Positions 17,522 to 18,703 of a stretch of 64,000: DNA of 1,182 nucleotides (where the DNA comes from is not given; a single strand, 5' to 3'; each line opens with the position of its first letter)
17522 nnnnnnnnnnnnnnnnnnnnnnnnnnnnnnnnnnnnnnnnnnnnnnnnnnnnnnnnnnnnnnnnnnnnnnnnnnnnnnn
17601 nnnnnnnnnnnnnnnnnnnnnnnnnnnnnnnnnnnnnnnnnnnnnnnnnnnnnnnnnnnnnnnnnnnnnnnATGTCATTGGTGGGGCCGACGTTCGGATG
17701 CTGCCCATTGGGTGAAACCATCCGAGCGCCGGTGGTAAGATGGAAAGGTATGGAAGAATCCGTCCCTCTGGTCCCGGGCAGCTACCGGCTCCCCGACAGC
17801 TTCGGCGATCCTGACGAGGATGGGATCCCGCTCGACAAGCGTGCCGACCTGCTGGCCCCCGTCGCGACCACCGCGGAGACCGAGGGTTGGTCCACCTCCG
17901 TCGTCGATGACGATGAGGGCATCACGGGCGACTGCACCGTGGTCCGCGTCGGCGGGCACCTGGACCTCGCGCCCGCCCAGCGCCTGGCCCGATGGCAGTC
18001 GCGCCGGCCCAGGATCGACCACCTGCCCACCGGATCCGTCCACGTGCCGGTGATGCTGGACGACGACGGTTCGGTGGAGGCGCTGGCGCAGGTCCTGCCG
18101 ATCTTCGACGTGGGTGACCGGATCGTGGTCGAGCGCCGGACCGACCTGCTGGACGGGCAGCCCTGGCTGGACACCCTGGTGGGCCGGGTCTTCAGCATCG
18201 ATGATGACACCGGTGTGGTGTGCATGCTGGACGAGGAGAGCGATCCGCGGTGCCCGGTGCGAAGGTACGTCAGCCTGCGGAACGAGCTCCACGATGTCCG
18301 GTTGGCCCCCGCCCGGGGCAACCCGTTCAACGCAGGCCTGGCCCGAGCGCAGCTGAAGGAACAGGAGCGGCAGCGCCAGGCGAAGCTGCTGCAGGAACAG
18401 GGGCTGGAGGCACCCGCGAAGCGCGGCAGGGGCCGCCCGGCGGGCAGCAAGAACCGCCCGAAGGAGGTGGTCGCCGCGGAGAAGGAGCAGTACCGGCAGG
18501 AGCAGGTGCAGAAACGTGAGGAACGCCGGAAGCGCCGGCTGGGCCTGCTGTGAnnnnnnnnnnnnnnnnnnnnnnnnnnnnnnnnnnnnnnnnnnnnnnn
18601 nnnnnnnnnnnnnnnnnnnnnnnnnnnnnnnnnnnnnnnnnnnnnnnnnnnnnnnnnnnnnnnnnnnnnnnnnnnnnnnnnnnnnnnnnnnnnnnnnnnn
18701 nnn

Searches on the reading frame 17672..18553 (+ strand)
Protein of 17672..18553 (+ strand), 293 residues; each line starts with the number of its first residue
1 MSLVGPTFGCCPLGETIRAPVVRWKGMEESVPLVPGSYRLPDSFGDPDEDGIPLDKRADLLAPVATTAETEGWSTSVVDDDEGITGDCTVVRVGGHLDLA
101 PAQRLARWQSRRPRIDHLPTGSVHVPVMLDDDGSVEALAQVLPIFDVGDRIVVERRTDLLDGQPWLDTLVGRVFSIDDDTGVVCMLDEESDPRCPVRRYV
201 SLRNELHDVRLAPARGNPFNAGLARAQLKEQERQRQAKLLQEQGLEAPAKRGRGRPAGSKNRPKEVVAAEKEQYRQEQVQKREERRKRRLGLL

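Call 14: find_encoding_contigs(protein=window:17672-18553:+, flank=10000, max_places=4)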
Protein window:17672-18553:+ (293 aa): no gene with exactly this product is on record in the collection.

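Call 19: search_protein_families(library=pfam, max_evalue=0.001, proteins=[window:17672-18553:+])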
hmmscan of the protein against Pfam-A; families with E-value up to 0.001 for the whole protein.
window:17672-18553:+ (293 aa): 0 families
